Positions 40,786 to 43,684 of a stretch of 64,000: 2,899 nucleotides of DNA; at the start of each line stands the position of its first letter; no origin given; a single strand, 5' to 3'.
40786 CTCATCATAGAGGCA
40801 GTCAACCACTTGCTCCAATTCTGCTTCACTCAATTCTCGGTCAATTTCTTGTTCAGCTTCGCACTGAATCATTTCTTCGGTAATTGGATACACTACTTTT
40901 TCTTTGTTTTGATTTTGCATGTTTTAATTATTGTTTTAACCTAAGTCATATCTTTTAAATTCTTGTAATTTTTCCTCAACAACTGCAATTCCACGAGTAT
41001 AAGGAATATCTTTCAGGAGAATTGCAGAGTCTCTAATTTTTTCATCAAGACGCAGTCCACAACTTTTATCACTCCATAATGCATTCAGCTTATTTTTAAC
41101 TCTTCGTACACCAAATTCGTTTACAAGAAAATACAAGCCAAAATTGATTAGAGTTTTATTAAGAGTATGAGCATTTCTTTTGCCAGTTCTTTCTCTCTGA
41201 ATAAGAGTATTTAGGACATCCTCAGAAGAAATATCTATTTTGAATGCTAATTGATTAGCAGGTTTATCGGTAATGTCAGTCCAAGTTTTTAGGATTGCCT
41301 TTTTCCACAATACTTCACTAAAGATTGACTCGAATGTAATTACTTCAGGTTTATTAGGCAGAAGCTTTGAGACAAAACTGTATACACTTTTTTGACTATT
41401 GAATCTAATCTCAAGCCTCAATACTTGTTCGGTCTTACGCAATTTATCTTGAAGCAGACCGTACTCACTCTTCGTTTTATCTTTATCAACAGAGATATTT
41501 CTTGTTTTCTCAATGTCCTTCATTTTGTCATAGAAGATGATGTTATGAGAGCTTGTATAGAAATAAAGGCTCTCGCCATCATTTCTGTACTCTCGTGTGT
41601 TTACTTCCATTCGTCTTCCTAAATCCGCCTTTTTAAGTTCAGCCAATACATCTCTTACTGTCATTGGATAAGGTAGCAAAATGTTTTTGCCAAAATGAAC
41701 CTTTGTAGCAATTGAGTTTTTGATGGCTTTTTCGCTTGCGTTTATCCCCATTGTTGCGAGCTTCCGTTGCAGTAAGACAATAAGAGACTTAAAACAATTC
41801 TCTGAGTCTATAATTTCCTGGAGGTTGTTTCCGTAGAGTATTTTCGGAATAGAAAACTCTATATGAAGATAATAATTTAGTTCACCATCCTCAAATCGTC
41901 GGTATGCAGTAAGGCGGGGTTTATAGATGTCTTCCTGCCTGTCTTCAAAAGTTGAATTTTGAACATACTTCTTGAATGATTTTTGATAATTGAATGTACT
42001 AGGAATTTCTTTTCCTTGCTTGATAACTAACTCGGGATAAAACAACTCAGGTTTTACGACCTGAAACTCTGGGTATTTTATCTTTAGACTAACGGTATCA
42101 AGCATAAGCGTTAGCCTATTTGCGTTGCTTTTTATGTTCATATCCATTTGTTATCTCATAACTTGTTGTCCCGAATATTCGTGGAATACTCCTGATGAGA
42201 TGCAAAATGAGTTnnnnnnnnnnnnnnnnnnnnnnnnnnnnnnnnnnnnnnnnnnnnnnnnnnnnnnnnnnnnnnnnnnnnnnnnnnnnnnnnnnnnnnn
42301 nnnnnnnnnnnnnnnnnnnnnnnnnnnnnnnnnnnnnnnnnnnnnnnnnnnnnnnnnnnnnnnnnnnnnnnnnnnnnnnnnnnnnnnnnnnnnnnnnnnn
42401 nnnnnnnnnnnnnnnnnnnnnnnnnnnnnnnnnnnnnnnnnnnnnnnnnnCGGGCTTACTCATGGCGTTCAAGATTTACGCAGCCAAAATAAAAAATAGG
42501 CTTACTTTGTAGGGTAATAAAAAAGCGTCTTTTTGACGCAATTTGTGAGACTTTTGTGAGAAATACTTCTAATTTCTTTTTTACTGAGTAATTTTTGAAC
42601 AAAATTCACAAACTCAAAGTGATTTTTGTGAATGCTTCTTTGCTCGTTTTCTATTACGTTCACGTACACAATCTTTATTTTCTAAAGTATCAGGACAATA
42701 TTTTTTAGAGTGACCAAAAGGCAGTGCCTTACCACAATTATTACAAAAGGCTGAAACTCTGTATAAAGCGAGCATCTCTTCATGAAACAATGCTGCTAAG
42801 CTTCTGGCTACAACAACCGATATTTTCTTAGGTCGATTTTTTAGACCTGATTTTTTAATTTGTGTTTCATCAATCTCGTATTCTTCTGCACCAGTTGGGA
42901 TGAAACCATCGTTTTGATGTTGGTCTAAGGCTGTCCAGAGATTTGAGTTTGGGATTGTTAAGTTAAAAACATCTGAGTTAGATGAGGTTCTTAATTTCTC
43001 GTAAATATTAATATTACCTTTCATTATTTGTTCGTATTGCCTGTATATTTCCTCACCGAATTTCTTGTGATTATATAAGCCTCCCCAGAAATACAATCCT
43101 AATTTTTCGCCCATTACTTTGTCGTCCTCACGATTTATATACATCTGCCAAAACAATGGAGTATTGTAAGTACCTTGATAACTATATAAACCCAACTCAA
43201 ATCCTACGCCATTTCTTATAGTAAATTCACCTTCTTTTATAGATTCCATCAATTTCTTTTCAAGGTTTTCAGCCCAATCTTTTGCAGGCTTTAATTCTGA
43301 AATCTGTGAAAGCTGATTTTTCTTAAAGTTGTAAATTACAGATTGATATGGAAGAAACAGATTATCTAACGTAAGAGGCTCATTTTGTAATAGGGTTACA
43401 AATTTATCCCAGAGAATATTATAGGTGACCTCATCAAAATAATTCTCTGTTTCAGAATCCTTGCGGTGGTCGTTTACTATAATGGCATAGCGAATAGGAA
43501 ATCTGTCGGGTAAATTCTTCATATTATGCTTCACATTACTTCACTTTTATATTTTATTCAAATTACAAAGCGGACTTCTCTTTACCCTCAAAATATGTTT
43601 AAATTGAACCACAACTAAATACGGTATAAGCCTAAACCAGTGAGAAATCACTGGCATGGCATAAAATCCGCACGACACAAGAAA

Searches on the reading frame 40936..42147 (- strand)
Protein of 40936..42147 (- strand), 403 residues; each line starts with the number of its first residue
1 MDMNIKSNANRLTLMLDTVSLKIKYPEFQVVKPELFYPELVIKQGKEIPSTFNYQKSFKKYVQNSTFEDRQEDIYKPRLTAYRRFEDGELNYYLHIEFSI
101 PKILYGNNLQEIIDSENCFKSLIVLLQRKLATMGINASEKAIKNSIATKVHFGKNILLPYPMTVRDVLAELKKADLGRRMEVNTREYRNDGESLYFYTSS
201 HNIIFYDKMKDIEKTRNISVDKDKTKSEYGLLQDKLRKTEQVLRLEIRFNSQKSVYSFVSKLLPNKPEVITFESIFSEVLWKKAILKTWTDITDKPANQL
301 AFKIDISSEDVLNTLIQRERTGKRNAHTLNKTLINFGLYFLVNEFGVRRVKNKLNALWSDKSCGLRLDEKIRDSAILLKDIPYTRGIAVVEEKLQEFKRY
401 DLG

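Call 13: search_protein_families(library=pfam, proteins=[window:40936-42147:-], max_evalue=0.01)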
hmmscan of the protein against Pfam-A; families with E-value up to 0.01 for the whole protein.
window:40936-42147:- (403 aa): 1 family
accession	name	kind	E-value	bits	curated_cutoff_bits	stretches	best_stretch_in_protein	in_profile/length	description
PF02486.25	Rep_trans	-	0.00065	19.8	29.6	1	178-282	42-141/201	Replication initiation factor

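Call 52: search_protein_families(library=phrogs, proteins=[window:40936-42147:-], max_evalue=0.001)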
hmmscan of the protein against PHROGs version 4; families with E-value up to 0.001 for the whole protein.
window:40936-42147:- (403 aa): 1 family
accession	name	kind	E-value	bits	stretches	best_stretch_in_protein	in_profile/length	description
phrog_702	-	DNA, RNA and nucleotide metabolism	2.2e-06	28.1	1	85-252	67-232/382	replication protein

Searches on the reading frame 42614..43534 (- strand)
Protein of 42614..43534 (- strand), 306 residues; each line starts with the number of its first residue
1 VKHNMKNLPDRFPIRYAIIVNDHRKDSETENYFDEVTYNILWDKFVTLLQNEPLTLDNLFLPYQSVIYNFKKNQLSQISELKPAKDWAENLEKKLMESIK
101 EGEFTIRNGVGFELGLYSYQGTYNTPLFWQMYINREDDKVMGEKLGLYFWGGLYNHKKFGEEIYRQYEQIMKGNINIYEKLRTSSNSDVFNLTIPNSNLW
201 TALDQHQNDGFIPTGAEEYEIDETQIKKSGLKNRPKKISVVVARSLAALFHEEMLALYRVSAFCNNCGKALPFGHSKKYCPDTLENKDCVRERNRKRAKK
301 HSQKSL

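Call 13: search_protein_families(library=pfam, proteins=[window:42614-43534:-], max_evalue=0.01)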
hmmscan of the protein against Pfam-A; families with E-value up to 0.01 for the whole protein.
window:42614-43534:- (306 aa): 1 family
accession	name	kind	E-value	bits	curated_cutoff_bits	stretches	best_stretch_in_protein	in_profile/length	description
PF25745.1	Phage_GP58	-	0.0038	17.4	27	1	255-277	3-24/35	Bacteriophage GP58 protein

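Call 48: search_protein_families(library=pfam, alignment_id=A7, max_evalue=0.001)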
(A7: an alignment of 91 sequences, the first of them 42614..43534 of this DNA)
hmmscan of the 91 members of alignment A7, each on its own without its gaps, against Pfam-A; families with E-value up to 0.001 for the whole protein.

A. member 1, window:42614-43534:- (306 aa): 0 families

B. families by the number of members that match (of 91 scanned): 44 families (the first 25 are shown)
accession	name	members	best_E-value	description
PF00239.26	Resolvase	19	1.2e-22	Resolvase, N terminal domain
PF07508.19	Recombinase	17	3.7e-17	Recombinase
PF13408.12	Zn_ribbon_recom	15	3.7e-09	Recombinase zinc beta ribbon domain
PF02452.23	PemK_toxin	2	1.6e-11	PemK-like, MazF-like toxin of type II toxin-antitoxin system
PF13022.12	HTH_Tnp_1_2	2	3e-08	Helix-turn-helix of insertion element transposase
PF01078.27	Mg_chelatase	1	4.7e-93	Magnesium chelatase, subunit ChlI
PF00009.33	GTP_EFTU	1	1.6e-56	Elongation factor Tu GTP binding domain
PF01668.23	SmpB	1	5.8e-52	SmpB protein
PF13541.12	ChlI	1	2.6e-41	Subunit ChlI of Mg-chelatase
PF13175.12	AAA_15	1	7.3e-37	AAA ATPase domain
PF13335.12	Mg_chelatase_C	1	3e-30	Magnesium chelatase, subunit ChlI C-terminal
PF09250.16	Prim-Pol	1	1.1e-28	Bifunctional DNA primase/polymerase, N-terminal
PF11398.14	DUF2813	1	4.1e-28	Protein of unknown function (DUF2813)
PF00679.30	EFG_C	1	1e-22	Elongation factor G C-terminus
PF00078.32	RVT_1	1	1.6e-22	Reverse transcriptase (RNA-dependent DNA polymerase)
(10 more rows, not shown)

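Call 52: search_protein_families(library=phrogs, proteins=[window:42614-43534:-], max_evalue=0.001)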
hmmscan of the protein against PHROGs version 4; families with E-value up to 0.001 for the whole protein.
window:42614-43534:- (306 aa): 0 families
